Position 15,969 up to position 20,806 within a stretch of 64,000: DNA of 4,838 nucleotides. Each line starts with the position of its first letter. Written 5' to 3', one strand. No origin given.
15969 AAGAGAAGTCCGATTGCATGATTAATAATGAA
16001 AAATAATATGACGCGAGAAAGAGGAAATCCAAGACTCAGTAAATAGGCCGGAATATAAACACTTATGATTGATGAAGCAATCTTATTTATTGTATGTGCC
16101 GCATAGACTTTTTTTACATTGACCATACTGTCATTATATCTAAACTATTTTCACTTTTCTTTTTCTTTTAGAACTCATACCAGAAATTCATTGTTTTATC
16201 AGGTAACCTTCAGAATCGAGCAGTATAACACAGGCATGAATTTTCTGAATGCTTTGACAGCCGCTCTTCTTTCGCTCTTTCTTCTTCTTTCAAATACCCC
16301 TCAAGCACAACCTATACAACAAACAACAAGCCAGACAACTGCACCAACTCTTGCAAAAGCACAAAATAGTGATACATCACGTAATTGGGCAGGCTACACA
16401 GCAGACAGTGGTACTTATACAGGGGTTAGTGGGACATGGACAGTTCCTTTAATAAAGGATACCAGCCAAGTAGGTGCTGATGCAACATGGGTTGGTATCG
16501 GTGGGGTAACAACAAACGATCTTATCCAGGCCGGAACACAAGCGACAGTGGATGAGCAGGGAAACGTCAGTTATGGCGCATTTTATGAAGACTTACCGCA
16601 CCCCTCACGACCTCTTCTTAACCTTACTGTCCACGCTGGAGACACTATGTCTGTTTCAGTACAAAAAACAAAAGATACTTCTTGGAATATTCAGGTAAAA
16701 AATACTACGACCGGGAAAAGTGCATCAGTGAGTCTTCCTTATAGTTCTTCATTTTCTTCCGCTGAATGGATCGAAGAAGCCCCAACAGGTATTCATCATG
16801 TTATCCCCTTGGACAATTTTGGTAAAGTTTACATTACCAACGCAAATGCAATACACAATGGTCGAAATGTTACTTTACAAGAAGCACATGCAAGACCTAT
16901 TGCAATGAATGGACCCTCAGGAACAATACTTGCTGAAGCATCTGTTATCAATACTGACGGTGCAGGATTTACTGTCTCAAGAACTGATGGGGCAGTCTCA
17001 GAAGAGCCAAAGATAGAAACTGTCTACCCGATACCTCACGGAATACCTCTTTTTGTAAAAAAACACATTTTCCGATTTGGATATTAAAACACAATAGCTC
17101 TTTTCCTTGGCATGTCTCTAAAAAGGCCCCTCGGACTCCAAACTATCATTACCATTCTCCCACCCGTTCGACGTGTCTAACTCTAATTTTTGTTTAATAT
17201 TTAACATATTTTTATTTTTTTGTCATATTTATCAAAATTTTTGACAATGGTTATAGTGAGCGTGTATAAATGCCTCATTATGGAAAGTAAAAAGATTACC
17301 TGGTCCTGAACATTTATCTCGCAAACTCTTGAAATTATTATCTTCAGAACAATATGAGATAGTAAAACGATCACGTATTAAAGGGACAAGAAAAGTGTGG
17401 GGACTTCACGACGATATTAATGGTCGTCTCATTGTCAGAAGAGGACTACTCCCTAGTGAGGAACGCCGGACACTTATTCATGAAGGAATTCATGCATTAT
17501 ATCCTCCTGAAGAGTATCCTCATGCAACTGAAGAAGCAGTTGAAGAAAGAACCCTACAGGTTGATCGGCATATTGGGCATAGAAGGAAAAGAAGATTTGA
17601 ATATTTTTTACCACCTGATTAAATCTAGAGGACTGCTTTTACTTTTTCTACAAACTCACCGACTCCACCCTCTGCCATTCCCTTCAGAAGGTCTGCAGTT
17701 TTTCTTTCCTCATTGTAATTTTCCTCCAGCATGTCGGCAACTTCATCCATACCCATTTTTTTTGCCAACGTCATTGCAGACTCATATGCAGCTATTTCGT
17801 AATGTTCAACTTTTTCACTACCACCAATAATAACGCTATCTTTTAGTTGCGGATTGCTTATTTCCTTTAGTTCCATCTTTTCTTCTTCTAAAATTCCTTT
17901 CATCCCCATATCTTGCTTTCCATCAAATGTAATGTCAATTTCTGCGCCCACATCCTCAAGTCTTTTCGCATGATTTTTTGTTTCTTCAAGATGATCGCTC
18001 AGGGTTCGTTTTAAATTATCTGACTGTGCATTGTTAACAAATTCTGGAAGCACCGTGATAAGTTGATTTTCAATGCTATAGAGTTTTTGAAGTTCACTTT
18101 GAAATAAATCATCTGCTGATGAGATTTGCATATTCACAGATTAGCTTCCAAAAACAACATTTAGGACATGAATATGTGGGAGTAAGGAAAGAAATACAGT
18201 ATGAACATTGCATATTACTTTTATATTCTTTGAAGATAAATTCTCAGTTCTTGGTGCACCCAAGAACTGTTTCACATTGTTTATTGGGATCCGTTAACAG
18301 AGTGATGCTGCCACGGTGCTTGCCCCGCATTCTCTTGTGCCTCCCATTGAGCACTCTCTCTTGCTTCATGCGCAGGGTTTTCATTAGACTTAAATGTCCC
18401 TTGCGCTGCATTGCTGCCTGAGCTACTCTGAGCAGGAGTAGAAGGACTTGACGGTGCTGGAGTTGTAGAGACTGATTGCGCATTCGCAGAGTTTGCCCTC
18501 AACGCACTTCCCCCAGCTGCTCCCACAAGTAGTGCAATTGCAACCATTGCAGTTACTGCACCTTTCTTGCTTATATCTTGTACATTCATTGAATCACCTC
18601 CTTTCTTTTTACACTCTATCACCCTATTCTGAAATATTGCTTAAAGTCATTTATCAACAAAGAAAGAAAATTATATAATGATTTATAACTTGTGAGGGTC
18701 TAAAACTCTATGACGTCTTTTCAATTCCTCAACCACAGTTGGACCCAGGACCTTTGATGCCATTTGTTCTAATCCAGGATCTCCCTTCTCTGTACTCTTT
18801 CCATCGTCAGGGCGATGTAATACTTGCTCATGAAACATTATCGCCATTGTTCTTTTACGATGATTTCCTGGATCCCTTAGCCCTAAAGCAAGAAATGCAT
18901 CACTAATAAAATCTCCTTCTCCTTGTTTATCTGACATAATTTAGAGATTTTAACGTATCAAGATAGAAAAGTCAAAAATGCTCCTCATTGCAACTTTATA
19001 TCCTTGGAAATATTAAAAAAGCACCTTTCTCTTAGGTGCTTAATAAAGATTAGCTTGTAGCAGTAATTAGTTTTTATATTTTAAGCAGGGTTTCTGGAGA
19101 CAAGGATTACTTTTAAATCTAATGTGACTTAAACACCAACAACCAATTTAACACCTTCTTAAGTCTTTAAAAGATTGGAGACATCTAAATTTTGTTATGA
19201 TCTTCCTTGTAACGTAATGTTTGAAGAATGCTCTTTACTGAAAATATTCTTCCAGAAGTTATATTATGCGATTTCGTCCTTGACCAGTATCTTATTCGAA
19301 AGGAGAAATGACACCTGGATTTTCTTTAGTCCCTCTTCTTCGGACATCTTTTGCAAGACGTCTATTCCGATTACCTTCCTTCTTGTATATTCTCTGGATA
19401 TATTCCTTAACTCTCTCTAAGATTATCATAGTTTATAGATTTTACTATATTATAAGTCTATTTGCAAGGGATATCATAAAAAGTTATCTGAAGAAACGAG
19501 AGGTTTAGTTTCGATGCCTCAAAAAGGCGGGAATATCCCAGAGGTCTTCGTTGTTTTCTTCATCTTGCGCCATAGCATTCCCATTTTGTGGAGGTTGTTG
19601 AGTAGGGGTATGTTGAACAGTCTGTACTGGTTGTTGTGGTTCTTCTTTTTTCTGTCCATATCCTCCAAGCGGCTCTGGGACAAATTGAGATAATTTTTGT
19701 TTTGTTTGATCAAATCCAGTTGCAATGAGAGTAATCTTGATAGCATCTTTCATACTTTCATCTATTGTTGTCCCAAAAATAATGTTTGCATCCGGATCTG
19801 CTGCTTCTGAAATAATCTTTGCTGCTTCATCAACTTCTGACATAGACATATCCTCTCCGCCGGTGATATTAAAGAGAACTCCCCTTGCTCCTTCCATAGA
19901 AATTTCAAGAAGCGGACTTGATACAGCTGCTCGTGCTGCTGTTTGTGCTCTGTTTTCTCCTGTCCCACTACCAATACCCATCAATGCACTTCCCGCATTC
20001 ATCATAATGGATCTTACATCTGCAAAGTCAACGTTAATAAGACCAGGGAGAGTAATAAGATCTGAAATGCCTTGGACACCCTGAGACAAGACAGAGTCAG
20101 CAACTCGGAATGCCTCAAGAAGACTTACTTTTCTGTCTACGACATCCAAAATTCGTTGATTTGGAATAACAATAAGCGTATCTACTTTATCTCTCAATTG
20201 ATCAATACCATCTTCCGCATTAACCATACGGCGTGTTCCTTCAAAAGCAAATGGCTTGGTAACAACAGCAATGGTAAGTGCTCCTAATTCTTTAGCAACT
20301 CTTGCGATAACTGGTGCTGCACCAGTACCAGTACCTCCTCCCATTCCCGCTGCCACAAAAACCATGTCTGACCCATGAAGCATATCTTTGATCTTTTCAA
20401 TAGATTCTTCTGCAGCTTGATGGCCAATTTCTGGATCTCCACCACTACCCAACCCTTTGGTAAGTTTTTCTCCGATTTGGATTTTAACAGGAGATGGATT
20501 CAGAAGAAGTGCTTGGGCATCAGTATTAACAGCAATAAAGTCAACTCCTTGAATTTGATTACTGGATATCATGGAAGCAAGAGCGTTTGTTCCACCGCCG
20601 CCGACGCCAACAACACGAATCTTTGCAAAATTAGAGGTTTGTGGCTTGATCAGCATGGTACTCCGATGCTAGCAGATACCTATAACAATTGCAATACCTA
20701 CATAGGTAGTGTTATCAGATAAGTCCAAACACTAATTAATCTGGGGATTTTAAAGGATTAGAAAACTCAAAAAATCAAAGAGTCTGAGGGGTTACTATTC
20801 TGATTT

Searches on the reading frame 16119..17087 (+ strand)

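Call 60: search_protein_families(library=pfam, proteins=[window:16119-17087:+], max_evalue=0.001)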
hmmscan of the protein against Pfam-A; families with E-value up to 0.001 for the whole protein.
window:16119-17087:+ (322 aa): 1 family
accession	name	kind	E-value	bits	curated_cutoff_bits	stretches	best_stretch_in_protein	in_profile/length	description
PF01828.24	Peptidase_A4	-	3.5e-38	131.6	22.3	1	89-280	2-200/206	Peptidase A4 family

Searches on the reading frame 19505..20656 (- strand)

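Call 60: search_protein_families(library=pfam, proteins=[window:19505-20656:-], max_evalue=0.001)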
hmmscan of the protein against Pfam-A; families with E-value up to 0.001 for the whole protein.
window:19505-20656:- (383 aa): 2 families
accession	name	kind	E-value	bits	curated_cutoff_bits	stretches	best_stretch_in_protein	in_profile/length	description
PF00091.31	Tubulin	-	3.1e-50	171.5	33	1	12-173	1-189/190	Tubulin/FtsZ family, GTPase domain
PF12327.13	FtsZ_C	-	7.9e-38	129.1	27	1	222-316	1-95/95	FtsZ family, C-terminal domain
